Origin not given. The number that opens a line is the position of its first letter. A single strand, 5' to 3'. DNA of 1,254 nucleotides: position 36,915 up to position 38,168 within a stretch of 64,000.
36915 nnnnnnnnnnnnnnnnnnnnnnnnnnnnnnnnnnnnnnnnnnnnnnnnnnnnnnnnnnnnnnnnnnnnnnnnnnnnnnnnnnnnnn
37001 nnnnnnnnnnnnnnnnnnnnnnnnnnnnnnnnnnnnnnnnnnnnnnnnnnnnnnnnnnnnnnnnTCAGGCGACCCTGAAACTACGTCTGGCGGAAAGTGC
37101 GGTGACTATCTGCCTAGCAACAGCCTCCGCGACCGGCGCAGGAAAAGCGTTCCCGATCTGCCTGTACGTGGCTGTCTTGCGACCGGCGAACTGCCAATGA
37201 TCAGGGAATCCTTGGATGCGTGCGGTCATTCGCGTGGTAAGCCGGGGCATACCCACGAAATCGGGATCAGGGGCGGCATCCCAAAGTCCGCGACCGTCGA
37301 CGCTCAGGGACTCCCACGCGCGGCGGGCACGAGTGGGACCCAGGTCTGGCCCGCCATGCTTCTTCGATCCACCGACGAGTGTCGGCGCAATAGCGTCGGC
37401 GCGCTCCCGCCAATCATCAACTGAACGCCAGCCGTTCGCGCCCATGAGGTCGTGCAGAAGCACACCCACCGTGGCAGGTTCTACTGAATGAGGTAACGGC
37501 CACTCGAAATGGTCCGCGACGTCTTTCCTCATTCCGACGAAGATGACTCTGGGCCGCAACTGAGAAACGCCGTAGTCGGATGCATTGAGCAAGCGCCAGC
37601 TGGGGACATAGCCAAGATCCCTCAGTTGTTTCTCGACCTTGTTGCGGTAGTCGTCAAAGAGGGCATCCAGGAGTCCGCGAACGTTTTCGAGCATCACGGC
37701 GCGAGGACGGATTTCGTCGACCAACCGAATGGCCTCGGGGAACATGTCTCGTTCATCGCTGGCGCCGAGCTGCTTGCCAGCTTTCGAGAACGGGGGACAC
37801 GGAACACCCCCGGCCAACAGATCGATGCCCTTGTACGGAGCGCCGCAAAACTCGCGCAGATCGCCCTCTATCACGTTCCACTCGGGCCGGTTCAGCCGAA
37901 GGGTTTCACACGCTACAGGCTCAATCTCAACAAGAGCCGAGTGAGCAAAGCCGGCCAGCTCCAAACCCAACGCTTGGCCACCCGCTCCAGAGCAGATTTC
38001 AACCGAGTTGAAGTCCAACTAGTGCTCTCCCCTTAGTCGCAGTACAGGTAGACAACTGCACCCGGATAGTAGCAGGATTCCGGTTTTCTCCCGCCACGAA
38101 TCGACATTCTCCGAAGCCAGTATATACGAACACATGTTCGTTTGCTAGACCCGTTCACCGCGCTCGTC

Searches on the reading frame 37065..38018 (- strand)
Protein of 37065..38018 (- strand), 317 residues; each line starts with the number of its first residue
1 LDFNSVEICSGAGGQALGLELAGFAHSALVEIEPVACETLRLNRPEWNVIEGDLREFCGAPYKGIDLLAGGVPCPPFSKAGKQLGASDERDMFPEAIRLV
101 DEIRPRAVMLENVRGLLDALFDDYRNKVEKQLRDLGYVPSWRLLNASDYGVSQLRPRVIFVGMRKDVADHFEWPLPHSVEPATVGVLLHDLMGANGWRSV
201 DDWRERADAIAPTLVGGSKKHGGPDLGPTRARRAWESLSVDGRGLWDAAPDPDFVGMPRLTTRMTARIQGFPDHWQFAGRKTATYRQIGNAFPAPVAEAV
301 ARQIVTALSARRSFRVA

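Call 6: search_protein_families(library=pfam, proteins=[window:37065-38018:-], max_evalue=0.01)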
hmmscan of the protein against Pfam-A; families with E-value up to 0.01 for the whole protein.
window:37065-38018:- (317 aa): 1 family
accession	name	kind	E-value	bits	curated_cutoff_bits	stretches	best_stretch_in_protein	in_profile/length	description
PF00145.23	DNA_methylase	-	7.9e-69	233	22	1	3-305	1-323/324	C-5 cytosine-specific DNA methylase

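Call 8: find_encoding_contigs(protein=window:37065-38018:-, flank=10000, max_places=10)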
Protein window:37065-38018:- (317 aa): 4 contigs read that carry it; 3 places shown.
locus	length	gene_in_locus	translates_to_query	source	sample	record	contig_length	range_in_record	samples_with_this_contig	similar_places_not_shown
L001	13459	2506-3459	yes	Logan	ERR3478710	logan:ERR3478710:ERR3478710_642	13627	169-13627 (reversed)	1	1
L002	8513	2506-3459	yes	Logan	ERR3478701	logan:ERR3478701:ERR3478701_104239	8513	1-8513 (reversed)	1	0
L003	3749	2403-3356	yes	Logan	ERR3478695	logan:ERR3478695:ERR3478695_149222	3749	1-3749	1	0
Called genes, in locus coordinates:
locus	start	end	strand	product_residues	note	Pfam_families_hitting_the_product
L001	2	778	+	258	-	?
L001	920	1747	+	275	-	PF13197:DUF4013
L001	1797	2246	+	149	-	PF08818:DUF1801 (weak)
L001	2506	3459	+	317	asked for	PF00145:DNA_methylase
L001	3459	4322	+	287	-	PF09015:NgoMIV_restric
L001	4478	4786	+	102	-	-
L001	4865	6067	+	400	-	PF24568:CC_PcsB (weak)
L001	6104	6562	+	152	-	PF05991:NYN_YacP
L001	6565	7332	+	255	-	PF04474:DUF554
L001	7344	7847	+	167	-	-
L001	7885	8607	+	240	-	PF04519:Bactofilin (faint)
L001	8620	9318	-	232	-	PF00730:HhH-GPD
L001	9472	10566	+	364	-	PF09952:AbiEi_2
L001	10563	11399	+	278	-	PF12281:NTP_transf_8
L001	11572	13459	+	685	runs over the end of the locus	?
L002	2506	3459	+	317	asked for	PF00145:DNA_methylase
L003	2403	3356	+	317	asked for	PF00145:DNA_methylase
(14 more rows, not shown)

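Call 9: find_homologous_proteins(query=window:37065-38018:-, max_evalue=1e-40)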
Query window:37065-38018:- (317 aa): 8000 proteins with E <= 1e-40 among 8000 candidates; the best 120 are listed.
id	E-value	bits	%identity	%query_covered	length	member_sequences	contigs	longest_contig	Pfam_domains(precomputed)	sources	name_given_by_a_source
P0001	7.5e-196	668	90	100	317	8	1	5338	PF00145.24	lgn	-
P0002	1.2e-191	654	87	100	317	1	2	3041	PF00145.24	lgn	-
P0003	4.7e-187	639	86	100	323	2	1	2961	PF00145.24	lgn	-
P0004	2.2e-184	630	86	100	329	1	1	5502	PF00145.24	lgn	-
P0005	3.2e-184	630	86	100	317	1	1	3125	PF00145.24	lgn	-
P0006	5.0e-184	629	89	95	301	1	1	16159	PF00145.24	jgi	jgi:DNA (cytosine-5)-methyltransferase 1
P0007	5.2e-184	629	85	100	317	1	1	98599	PF00145.24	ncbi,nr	ncbi:MAG: DNA cytosine methyltransferase [Actinomycetota bacterium]|nr:DNA cytosine methyltransferas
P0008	5.4e-180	616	85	100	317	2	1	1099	PF00145.24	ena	-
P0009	3.8e-178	610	84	100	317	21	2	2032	PF00145.24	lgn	-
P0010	1.5e-177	608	82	100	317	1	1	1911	PF00145.24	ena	-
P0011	2.9e-176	604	81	100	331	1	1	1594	PF00145.24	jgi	jgi:DNA (cytosine-5)-methyltransferase 1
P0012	2.1e-175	601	81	100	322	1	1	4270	PF00145.24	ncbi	-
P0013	3.8e-175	600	81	100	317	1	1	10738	PF00145.24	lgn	-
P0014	4.4e-174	597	80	100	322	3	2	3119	PF00145.24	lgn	-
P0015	5.3e-174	596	82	100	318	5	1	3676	PF00145.24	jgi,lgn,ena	-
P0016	3.2e-173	594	81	100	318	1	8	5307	PF00145.24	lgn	-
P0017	1.3e-172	592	81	99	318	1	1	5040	PF00145.24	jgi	jgi:DNA (cytosine-5)-methyltransferase 1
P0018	1.6e-172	591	81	99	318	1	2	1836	PF00145.24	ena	-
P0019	1.6e-171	588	80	99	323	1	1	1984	PF00145.24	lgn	-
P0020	2.7e-171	587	80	99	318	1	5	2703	PF00145.24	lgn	-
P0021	3.6e-171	587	81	99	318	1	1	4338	PF00145.24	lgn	-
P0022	4.1e-171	587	85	94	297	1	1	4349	PF00145.24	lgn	-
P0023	5.4e-171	586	80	99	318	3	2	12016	PF00145.24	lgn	-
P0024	7.4e-171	586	80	99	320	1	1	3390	PF00145.24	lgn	-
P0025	7.5e-171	586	78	100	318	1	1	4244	PF00145.24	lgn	-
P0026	8.0e-171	586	80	100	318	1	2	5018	PF00145.24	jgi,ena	-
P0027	8.2e-171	586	80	100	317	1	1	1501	PF00145.24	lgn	-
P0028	8.3e-171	586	79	99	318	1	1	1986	PF00145.24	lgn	-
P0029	1.7e-170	585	75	100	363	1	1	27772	PF00145.24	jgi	jgi:DNA (cytosine-5)-methyltransferase 1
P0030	2.6e-170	584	80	99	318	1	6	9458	PF00145.24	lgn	-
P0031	2.8e-170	584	81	99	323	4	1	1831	PF00145.24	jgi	-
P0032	3.0e-170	584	80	99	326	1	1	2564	PF00145.24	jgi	jgi:DNA (cytosine-5)-methyltransferase 1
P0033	4.7e-170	583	79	99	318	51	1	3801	PF00145.24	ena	-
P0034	1.4e-169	582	79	99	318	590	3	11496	PF00145.24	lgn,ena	-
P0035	1.7e-169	582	79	99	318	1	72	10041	PF00145.24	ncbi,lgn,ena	-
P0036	1.9e-169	581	79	99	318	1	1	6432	PF00145.24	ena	-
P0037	2.1e-169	581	80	99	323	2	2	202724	PF00145.24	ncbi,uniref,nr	ncbi:DNA cytosine methyltransferase [Castellaniella caeni]|uniref:DNA cytosine methyltransferase n=1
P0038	2.2e-169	581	79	99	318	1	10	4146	PF00145.24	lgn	-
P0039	2.4e-169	581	78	99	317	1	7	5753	PF00145.24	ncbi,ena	-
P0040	2.6e-169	581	81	99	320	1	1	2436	PF00145.24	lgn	-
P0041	2.7e-169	581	79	100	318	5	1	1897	PF00145.24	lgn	-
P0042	3.7e-169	580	79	99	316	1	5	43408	PF00145.24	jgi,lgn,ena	-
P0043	4.3e-169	580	78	99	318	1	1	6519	PF00145.24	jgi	-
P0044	4.4e-169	580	79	99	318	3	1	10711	PF00145.24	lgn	-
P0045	4.8e-169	580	78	100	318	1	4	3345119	PF00145.24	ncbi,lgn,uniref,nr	ncbi:DNA cytosine methyltransferase [Pseudohongiella spirulinae]|uniref:Cytosine-specific methyltran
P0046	5.0e-169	580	78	99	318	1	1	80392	PF00145.24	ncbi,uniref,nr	ncbi:DNA cytosine methyltransferase [Caballeronia sp. INML5]|uniref:DNA cytosine methyltransferase n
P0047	5.5e-169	580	79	99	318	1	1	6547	PF00145.24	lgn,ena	-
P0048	5.8e-169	580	79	99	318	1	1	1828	PF00145.24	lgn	-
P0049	6.4e-169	580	78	99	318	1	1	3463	PF00145.24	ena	-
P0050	6.8e-169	580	78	100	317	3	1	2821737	PF00145.24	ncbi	ncbi:MAG: DNA cytosine methyltransferase [Coriobacteriia bacterium]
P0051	7.5e-169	579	78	99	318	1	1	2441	PF00145.24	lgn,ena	-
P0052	9.9e-169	579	78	100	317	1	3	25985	PF00145.24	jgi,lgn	jgi:DNA (cytosine-5)-methyltransferase 1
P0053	1.0e-168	579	78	99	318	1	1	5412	PF00145.24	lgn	-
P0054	1.2e-168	579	79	99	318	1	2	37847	PF00145.24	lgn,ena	-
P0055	1.3e-168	579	79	99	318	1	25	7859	PF00145.24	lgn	-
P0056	1.6e-168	578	79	100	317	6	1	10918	PF00145.24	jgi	jgi:DNA (cytosine-5)-methyltransferase 1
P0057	1.8e-168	578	80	100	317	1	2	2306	PF00145.24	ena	-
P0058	1.8e-168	578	77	99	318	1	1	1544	PF00145.24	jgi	-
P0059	1.9e-168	578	78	100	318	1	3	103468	PF00145.24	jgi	jgi:DNA (cytosine-5)-methyltransferase 1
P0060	2.2e-168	578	79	99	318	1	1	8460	PF00145.24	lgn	-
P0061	2.2e-168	578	78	99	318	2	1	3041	PF00145.24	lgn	-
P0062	2.6e-168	578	79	99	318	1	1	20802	PF00145.24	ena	-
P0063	2.9e-168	577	80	99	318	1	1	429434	PF00145.24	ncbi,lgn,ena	-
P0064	3.6e-168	577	79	100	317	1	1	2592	PF00145.24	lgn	-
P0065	5.0e-168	577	79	99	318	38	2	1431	PF00145.24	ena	-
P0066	5.4e-168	577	78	99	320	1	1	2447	PF00145.24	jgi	-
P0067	6.6e-168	576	79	100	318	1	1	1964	PF00145.24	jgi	jgi:DNA (cytosine-5)-methyltransferase 1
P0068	6.8e-168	576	78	99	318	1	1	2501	PF00145.24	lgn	-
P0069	6.9e-168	576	78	99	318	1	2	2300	PF00145.24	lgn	-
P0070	7.0e-168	576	78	99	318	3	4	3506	PF00145.24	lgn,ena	-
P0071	8.0e-168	576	81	99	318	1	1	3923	PF00145.24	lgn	-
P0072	8.2e-168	576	79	99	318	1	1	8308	PF00145.24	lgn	-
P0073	8.6e-168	576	80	99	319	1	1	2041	PF00145.24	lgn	-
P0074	8.8e-168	576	78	99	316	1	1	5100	PF00145.24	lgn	-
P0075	9.1e-168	576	78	100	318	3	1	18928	PF00145.24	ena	-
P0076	9.5e-168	576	78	99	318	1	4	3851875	PF00145.24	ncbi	ncbi:DNA cytosine methyltransferase [Burkholderia cenocepacia]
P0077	1.0e-167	576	79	99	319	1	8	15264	PF00145.24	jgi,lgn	jgi:DNA (cytosine-5)-methyltransferase 1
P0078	1.1e-167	576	79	99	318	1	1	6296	PF00145.24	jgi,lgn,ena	-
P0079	1.1e-167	576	79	100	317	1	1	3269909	PF00145.24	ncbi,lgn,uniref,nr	ncbi:DNA cytosine methyltransferase [Desulfuromonas sp. AOP6]|uniref:DNA cytosine methyltransferase 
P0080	1.3e-167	575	78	99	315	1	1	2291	PF00145.24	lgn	-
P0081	1.5e-167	575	78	100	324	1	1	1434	PF00145.24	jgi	jgi:DNA (cytosine-5)-methyltransferase 1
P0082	1.7e-167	575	78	100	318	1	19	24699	PF00145.24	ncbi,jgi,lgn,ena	-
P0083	1.7e-167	575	78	100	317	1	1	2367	PF00145.24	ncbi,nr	ncbi:MAG: DNA cytosine methyltransferase [Coriobacteriia bacterium]|nr:DNA cytosine methyltransferas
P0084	1.7e-167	575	78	100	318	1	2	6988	PF00145.24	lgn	-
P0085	1.7e-167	575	78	100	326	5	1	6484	PF00145.24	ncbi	-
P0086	1.8e-167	575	78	99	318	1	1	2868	PF00145.24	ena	-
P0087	1.9e-167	575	79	99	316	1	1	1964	PF00145.24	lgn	-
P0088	2.4e-167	574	78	99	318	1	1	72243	PF00145.24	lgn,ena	-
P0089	2.5e-167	574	79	100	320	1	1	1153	PF00145.24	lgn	-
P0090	2.5e-167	574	78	99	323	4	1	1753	PF00145.24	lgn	-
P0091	2.5e-167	574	79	99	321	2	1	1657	PF00145.24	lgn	-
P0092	2.7e-167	574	79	99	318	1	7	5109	PF00145.24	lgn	-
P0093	2.9e-167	574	79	99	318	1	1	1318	PF00145.24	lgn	-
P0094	3.3e-167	574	79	99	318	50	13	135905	PF00145.24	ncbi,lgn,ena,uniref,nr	ncbi:DNA cytosine methyltransferase [Acidithiobacillus ferrooxidans]|uniref:DNA cytosine methyltrans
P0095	3.5e-167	574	78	99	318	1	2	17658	PF00145.24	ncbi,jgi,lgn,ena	jgi:DNA (cytosine-5)-methyltransferase 1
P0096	4.0e-167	574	77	100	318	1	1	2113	PF00145.24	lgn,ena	-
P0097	4.1e-167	574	78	100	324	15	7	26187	PF00145.24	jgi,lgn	jgi:DNA (cytosine-5)-methyltransferase 1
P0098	4.5e-167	574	79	100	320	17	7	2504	PF00145.24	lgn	-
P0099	4.7e-167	573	78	99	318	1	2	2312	PF00145.24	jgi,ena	jgi:DNA (cytosine-5)-methyltransferase 1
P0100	4.8e-167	573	77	99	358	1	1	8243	PF00145.24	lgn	-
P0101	5.0e-167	573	77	99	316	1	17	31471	PF00145.24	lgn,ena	-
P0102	5.1e-167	573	79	99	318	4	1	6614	PF00145.24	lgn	-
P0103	5.1e-167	573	79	99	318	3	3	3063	PF00145.24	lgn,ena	-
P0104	5.4e-167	573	79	99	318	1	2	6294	PF00145.24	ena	-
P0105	5.6e-167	573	77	99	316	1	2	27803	PF00145.24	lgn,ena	-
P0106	5.7e-167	573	78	99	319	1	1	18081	PF00145.24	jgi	-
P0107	5.9e-167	573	79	99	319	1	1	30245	PF00145.24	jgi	-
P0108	6.0e-167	573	78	100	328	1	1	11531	PF00145.24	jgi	jgi:DNA (cytosine-5)-methyltransferase 1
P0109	6.7e-167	573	79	99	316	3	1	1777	PF00145.24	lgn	-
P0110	7.8e-167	573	78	99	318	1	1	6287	PF00145.24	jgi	jgi:DNA (cytosine-5)-methyltransferase 1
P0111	7.9e-167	573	78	99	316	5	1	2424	PF00145.24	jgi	-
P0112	8.8e-167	573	79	99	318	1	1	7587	PF00145.24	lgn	-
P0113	9.0e-167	573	78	99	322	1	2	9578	PF00145.24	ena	-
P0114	9.0e-167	573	77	99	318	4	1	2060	PF00145.24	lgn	-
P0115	9.3e-167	572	78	100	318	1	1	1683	PF00145.24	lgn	-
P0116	9.6e-167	572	79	99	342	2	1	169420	PF00145.24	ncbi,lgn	-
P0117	9.7e-167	572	77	99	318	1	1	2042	PF00145.24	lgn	-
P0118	9.8e-167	572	77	99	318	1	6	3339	PF00145.24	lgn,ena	-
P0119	1.0e-166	572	77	100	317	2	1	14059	PF00145.24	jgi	jgi:DNA (cytosine-5)-methyltransferase 1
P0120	1.0e-166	572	80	99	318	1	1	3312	PF00145.24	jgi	jgi:DNA (cytosine-5)-methyltransferase 1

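Call 11: find_related_loci(query=window:37065-38018:-, collection=genome_contigs, flank=6000)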
Query window:37065-38018:- (317 aa) in genome_contigs; peptide patterns used: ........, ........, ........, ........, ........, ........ (x = any residue, [..] = any of these).
276 stretches matched a pattern; 196 encode a relative of the query (tblastn E <= 1e-3); the best 80 are kept; 80 distinct loci.
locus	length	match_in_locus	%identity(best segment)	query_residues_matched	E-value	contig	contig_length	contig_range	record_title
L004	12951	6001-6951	85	1-317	0e+0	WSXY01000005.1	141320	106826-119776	MAG: Actinobacteria bacterium isolate X3_MetaBAT.18 scaffold_52, whole genome shotgun sequence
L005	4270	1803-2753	81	1-317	0e+0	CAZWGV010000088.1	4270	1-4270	MAG TPA_asm: uncultured Coriobacteriaceae bacterium isolate SRP257756_co1_55 genome assembly, contig: NODE_19911_length_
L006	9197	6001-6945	80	3-317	4e-173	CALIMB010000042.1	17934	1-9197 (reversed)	MAG: uncultured Thermomicrobium sp. isolate S1_Bin_Bin_138_sub_1 genome assembly, contig: c_000003177307, whole genome s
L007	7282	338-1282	80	3-317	1e-171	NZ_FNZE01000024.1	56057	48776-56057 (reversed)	Pseudomonas linyingensis strain LMG 25967, whole genome shotgun sequence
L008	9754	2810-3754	80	3-317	2e-171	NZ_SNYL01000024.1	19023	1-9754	Tepidicella xavieri strain DSM 19605 Ga0244535_124, whole genome shotgun sequence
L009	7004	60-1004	80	3-317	2e-171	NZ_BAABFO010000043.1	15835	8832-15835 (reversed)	Pigmentiphaga soli strain JCM 17666 sequence43, whole genome shotgun sequence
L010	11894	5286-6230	80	3-317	9e-171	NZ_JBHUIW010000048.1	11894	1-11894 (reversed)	Rhodoplanes azumiensis strain KCTC 15603 spades_K_default_48, whole genome shotgun sequence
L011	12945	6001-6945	80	3-317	2e-170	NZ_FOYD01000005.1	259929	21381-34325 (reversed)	Halopseudomonas formosensis strain JCM 18415, whole genome shotgun sequence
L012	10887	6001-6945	80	3-317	3e-170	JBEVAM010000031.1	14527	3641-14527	MAG: Halothiobacillaceae bacterium isolate TW01H Tamdykul_water_contig_220, whole genome shotgun sequence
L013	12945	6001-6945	80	3-317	4e-170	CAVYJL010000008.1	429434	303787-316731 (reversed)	MAG: uncultured Coriobacteriia bacterium isolate MFD01299.bin.2.183 genome assembly, contig: contig_59700, whole genome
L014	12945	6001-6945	79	3-317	1e-169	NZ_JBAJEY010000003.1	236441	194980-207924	Thiofaba sp. EF100 NODE_3, whole genome shotgun sequence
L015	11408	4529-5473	79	3-317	6e-170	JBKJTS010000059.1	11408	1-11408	MAG: Gammaproteobacteria bacterium isolate ant_bin.633 k117_675879, whole genome shotgun sequence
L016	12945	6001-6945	79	3-317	2e-169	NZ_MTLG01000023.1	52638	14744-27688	Achromobacter xylosoxidans strain B_1 Cont23, whole genome shotgun sequence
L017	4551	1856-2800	79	3-317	3e-174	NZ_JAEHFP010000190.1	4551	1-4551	Paracoccus binzhouensis strain wg1 scaffold190.1-size4551, whole genome shotgun sequence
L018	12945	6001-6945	79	3-317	2e-169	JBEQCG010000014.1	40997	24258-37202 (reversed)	MAG: Thiobacillus sp. isolate 05_S201.semibin_refined.049_sub NODE_318_length_40997_cov_16.625128, whole genome shotgun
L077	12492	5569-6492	69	3-310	3e-144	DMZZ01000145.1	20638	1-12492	MAG TPA_asm: Comamonadaceae bacterium isolate UBA9957 contig_7089, whole genome shotgun sequence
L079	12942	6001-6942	68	3-316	5e-144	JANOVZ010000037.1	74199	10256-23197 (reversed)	MAG: Sphingomonas sp. isolate VAR_35_metabat_517 VAR_35_k141_1660755, whole genome shotgun sequence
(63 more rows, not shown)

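Call 36: find_related_loci(query=window:37065-38018:-, collection=viral_contigs, flank=5000)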
Query window:37065-38018:- (317 aa) in viral_contigs; peptide patterns used: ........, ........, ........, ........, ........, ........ (x = any residue, [..] = any of these).
11 stretches matched a pattern; 9 encode a relative of the query (tblastn E <= 1e-3); 9 distinct loci.
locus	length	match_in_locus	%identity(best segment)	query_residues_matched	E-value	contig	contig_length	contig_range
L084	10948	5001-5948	78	2-317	5e-169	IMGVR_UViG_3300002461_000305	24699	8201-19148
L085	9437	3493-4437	78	3-317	2e-167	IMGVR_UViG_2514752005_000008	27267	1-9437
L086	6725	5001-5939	77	4-316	7e-167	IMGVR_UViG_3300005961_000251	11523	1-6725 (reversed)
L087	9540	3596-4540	77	3-317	9e-167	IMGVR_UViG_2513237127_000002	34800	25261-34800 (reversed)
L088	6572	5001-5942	78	4-317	1e-166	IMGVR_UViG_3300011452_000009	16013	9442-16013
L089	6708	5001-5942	77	4-317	2e-165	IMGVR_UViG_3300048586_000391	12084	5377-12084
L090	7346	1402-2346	73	3-317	4e-161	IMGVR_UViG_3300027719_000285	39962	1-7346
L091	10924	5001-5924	74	3-309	4e-154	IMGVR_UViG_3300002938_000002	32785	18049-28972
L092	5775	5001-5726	39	5-204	1e-37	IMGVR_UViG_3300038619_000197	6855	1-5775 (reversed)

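Call 48: find_encoding_contigs(protein=P0004, flank=3000, max_places=2)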
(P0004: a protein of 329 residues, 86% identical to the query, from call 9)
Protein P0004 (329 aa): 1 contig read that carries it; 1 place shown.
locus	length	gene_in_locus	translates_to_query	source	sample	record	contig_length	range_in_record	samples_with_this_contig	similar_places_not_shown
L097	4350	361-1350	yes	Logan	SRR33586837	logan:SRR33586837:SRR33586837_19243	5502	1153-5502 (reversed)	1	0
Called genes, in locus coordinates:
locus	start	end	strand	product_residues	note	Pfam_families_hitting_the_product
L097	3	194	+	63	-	?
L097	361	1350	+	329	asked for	PF00145:DNA_methylase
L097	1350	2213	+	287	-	PF09015:NgoMIV_restric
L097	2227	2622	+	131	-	PF03852:Vsr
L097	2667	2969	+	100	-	PF07876:Dabb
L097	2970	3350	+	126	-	PF04993:TfoX_N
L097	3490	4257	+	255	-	PF13489:Methyltransf_23, PF13847:Methyltransf_31, PF08241:Methyltransf_11, PF08242:Methyltransf_12, PF13649:Methyltransf_25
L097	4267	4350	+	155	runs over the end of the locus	-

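Call 49: find_encoding_contigs(protein=P0006, flank=3000, max_places=2)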
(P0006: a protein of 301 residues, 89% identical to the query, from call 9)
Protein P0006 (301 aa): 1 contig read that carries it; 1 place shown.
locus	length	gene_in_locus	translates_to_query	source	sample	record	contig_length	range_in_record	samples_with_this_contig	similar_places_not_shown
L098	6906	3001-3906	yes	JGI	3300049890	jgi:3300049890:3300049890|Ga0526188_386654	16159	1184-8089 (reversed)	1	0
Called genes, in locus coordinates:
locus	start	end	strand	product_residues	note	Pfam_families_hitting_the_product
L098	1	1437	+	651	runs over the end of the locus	-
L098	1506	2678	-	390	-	-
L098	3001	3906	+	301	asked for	PF00145:DNA_methylase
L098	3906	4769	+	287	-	PF09015:NgoMIV_restric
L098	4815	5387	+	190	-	PF04542:Sigma70_r2, PF08281:Sigma70_r4_2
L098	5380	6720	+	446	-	-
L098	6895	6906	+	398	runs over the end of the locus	?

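Call 50: find_encoding_contigs(protein=P0013, flank=3000, max_places=2)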
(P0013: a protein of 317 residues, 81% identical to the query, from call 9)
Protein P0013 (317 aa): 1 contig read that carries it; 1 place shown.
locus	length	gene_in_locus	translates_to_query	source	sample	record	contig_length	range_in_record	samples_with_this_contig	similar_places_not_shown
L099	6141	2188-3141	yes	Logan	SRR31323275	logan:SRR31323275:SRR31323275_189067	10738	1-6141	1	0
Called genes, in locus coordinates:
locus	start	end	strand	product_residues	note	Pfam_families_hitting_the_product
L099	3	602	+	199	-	?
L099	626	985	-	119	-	-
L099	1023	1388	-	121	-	PF03795:YCII (weak)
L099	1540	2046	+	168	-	PF00583:Acetyltransf_1, PF13673:Acetyltransf_10 (weak), PF13508:Acetyltransf_7 (weak)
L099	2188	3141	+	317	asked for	PF00145:DNA_methylase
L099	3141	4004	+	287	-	PF09015:NgoMIV_restric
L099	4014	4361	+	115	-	PF03852:Vsr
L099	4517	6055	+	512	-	PF03793:PASTA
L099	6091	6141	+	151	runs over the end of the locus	-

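Call 51: find_encoding_contigs(protein=P0003, flank=3000, max_places=2)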
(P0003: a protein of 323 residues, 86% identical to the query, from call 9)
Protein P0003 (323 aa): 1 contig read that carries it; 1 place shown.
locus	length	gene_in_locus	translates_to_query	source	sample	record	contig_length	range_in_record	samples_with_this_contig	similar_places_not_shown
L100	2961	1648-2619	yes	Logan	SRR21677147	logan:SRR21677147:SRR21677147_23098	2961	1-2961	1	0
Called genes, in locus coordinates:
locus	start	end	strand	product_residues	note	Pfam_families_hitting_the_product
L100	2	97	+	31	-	?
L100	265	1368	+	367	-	-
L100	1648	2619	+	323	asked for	PF00145:DNA_methylase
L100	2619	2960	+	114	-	?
